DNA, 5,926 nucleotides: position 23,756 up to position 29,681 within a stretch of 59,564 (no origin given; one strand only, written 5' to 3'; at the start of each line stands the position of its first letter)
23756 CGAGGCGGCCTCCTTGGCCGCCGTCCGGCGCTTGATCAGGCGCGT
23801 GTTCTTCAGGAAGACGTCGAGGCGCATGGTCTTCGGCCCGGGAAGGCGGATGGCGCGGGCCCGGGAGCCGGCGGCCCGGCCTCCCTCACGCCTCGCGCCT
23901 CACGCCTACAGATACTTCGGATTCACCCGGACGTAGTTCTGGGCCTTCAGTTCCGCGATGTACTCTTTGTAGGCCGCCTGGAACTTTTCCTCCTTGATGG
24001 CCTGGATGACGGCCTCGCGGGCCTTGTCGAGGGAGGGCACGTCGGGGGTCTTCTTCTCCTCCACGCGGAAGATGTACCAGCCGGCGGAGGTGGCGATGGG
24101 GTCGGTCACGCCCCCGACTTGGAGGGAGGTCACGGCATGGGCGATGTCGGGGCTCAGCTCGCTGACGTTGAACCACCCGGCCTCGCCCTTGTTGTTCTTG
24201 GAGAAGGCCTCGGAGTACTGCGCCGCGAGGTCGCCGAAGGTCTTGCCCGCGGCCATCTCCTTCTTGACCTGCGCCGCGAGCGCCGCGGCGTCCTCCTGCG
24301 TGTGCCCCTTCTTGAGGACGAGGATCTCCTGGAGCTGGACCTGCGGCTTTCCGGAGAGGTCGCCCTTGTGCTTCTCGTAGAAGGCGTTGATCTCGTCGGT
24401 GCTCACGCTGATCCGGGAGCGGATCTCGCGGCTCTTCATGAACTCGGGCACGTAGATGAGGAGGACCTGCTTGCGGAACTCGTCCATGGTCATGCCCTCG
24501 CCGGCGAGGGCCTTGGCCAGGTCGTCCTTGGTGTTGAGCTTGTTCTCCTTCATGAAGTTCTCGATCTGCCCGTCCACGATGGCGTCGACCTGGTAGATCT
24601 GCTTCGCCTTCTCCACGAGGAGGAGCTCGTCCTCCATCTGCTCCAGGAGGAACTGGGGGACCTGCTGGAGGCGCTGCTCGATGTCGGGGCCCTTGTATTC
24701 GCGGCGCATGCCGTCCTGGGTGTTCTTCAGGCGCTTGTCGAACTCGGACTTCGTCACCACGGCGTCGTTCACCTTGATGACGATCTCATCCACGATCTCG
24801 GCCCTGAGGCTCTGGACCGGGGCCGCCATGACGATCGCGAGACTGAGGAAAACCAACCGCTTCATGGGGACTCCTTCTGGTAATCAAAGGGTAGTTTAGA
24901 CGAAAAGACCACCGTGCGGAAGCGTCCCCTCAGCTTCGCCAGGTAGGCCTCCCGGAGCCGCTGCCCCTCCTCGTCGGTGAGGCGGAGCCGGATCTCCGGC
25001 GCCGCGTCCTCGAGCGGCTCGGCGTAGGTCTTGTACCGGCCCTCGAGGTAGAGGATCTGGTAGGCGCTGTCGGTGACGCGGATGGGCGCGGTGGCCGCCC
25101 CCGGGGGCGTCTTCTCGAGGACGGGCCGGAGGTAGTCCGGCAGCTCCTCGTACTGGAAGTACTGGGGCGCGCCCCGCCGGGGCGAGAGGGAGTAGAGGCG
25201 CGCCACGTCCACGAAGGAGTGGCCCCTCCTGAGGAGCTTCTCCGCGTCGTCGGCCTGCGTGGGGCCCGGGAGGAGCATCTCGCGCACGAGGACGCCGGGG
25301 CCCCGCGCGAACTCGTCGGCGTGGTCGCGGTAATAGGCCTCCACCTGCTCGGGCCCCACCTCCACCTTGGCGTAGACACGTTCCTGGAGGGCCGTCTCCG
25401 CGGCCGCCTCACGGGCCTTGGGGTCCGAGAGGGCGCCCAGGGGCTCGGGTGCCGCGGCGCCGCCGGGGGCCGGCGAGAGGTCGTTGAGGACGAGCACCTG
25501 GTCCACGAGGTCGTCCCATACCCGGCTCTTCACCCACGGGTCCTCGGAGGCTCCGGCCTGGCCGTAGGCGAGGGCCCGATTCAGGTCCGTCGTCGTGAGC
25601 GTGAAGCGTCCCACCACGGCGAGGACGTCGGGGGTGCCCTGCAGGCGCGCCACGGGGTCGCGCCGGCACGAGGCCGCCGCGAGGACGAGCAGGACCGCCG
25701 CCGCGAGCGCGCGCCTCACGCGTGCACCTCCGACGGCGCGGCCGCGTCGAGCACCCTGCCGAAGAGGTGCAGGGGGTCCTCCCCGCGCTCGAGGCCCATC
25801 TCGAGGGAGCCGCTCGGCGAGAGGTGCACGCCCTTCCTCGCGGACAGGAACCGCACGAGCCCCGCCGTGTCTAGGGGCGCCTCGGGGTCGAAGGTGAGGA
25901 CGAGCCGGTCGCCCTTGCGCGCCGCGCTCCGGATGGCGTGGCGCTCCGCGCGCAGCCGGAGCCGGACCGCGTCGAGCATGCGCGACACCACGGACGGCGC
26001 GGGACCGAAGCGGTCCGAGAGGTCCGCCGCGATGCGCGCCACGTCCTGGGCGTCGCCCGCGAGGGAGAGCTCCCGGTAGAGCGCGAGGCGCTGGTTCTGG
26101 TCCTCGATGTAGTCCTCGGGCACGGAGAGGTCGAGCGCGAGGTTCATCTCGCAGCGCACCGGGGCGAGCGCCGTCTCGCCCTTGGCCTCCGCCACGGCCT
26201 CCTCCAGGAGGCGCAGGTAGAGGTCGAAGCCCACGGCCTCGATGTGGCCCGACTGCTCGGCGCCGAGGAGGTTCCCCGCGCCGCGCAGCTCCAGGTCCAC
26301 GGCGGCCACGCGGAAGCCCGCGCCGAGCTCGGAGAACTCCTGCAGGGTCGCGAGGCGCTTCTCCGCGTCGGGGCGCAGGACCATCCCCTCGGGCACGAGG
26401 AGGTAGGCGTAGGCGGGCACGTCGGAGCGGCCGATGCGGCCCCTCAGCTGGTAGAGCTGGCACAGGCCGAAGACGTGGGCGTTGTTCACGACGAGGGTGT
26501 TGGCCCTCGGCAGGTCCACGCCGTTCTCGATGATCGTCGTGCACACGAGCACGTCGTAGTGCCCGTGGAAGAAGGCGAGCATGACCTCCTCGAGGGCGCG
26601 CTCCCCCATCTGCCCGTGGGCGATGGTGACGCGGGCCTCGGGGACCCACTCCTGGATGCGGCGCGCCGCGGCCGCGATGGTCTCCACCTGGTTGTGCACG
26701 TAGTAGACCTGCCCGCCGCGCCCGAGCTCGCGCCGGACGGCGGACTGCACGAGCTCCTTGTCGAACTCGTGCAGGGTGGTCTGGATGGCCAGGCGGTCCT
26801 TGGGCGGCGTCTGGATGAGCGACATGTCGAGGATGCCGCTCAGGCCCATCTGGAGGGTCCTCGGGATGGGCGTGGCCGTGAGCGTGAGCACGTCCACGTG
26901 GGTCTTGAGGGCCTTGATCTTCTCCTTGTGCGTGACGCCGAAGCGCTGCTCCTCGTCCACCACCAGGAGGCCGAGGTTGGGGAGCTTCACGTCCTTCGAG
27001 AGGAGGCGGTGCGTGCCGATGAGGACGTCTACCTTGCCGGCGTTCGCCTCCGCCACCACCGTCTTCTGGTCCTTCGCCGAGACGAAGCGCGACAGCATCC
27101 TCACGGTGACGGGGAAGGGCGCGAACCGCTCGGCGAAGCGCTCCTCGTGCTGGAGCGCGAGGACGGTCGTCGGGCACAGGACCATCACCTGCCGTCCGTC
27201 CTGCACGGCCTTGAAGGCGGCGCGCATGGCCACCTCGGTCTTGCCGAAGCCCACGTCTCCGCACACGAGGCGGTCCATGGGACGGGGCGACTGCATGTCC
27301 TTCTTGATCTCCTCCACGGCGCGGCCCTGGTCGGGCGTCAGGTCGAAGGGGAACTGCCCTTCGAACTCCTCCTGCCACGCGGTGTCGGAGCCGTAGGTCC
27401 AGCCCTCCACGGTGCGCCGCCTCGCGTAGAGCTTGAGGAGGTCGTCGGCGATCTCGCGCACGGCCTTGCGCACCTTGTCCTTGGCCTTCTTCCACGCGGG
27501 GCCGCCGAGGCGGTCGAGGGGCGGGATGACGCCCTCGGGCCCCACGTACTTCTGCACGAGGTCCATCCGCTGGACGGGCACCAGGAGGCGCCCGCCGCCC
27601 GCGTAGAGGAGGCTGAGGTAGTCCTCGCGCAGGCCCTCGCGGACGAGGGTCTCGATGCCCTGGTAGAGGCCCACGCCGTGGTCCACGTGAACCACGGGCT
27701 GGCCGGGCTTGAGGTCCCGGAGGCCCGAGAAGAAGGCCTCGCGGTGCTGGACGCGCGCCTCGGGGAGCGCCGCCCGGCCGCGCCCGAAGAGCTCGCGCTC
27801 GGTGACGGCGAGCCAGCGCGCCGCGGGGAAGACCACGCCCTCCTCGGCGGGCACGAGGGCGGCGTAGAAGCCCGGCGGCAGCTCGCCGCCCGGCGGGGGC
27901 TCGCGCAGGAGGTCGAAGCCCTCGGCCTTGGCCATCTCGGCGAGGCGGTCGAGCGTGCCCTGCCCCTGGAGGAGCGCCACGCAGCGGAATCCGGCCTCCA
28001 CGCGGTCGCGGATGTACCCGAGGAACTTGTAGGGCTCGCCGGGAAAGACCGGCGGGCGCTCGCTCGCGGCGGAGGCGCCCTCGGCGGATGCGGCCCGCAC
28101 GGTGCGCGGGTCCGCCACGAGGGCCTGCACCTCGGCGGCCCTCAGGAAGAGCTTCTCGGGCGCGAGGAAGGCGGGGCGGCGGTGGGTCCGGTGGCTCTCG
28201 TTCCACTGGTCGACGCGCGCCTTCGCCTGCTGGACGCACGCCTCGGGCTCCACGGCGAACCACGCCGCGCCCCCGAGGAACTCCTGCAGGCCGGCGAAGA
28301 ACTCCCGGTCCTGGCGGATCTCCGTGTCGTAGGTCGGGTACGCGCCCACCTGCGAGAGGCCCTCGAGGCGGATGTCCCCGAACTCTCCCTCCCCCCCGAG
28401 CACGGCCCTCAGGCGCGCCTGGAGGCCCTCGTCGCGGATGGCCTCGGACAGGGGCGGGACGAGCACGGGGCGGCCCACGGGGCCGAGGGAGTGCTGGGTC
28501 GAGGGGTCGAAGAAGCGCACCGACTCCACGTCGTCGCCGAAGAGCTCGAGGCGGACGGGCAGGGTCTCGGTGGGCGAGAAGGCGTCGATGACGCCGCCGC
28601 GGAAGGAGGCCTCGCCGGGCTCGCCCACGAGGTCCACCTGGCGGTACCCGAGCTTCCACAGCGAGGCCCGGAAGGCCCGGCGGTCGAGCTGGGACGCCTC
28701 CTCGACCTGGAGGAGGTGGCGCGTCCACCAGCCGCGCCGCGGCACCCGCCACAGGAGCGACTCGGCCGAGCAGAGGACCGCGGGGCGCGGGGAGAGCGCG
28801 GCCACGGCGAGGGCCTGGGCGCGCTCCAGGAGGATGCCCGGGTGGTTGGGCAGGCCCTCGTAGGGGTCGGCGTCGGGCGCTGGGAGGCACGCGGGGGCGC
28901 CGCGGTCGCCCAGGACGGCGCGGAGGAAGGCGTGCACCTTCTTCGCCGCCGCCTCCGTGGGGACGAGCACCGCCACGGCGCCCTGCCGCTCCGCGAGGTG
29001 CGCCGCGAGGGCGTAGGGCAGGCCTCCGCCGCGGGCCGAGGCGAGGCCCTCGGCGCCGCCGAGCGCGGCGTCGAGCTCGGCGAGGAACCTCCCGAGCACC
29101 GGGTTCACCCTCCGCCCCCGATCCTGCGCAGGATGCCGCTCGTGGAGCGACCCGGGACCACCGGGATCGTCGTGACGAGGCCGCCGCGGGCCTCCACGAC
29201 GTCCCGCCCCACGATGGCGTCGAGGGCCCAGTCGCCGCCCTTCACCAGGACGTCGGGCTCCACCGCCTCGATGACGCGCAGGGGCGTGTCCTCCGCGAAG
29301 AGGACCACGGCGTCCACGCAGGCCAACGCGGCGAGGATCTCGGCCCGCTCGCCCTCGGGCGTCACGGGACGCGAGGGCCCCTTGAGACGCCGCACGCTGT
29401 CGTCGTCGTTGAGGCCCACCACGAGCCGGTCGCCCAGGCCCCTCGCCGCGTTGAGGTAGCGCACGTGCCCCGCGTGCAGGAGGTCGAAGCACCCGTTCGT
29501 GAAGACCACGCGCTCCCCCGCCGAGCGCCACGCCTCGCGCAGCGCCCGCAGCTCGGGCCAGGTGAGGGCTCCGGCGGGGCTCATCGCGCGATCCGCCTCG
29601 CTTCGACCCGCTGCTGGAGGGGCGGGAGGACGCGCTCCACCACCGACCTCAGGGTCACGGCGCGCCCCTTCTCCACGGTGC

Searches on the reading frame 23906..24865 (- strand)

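Call 58: search_protein_families(library=pfam, proteins=[window:23906-24865:-], max_evalue=0.00001)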
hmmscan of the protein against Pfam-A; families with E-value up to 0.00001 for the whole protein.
window:23906-24865:- (319 aa): 5 families
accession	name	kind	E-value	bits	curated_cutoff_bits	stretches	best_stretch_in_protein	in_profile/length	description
PF13145.12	Rotamase_2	-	1.2e-19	71.7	27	1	154-284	1-121/121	PPIC-type PPIASE domain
PF00639.27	Rotamase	-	1.5e-16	61.5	21.7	1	187-269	12-96/97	PPIC-type PPIASE domain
PF13616.12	Rotamase_3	-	2e-14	54.5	22.5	1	172-272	12-116/116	PPIC-type PPIASE domain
PF09312.16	SurA_N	-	9.6e-08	32.6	30.8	1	25-134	1-108/118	SurA N-terminal domain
PF13624.11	SurA_N_3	-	1.2e-07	32.2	27.2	1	9-134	23-152/162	SurA-like N-terminal domain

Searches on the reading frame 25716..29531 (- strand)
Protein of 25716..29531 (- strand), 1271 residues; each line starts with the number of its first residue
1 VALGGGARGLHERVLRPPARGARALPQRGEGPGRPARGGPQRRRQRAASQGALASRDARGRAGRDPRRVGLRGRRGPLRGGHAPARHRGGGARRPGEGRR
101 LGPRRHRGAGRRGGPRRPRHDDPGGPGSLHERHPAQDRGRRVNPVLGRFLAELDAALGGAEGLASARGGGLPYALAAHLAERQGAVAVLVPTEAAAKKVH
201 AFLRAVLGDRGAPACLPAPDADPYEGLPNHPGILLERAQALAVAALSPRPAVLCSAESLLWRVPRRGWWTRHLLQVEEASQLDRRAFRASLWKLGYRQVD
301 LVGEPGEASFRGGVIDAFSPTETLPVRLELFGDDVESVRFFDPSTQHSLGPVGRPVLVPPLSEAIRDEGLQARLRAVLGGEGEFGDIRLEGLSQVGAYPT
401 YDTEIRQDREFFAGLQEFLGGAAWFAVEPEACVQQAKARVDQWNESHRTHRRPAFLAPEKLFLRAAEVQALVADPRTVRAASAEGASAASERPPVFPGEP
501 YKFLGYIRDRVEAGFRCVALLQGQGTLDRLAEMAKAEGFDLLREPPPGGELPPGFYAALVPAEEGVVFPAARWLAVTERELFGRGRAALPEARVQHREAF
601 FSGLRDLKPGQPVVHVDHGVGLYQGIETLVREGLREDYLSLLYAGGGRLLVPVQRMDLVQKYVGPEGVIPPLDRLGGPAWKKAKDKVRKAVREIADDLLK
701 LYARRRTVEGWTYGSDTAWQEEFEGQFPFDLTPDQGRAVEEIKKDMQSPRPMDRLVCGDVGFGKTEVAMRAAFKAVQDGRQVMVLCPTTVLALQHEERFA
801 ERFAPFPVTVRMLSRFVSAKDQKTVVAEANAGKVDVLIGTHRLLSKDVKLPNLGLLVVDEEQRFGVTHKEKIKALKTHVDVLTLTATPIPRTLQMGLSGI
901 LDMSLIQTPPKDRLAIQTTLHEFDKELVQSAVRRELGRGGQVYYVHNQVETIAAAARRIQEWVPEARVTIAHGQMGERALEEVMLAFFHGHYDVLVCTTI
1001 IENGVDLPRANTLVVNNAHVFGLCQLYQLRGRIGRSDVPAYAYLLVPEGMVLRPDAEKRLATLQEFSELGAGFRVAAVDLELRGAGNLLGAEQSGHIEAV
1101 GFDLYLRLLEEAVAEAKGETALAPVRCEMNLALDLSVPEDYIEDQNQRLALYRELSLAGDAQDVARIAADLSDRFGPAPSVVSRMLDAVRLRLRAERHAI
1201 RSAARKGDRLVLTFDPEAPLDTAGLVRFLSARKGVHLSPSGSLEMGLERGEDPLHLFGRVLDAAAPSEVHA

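Call 58: search_protein_families(library=pfam, proteins=[window:25716-29531:-], max_evalue=0.00001)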
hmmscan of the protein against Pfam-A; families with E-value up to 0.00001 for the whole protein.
window:25716-29531:- (1271 aa): 6 families
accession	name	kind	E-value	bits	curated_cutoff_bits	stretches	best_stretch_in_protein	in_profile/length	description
PF00270.35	DEAD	-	7.1e-25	88.1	26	1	732-894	1-165/167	DEAD/DEAH box helicase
PF03461.20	TRCF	-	1.1e-20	74.3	25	1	1132-1223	2-93/95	TRCF domain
PF00271.37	Helicase_C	-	8.9e-19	68.2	23.5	1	934-1036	8-109/110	Helicase conserved C-terminal domain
PF02559.22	CarD_TRCF_RID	-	5.2e-17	62.1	23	1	607-663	1-57/57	CarD-like/TRCF RID domain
PF17757.6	UvrB_inter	-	8.2e-16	58.3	22.9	1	274-359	1-87/91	UvrB interaction domain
PF04851.21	ResIII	-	1.3e-08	35.4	22.5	1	730-888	3-162/164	Type III restriction enzyme, res subunit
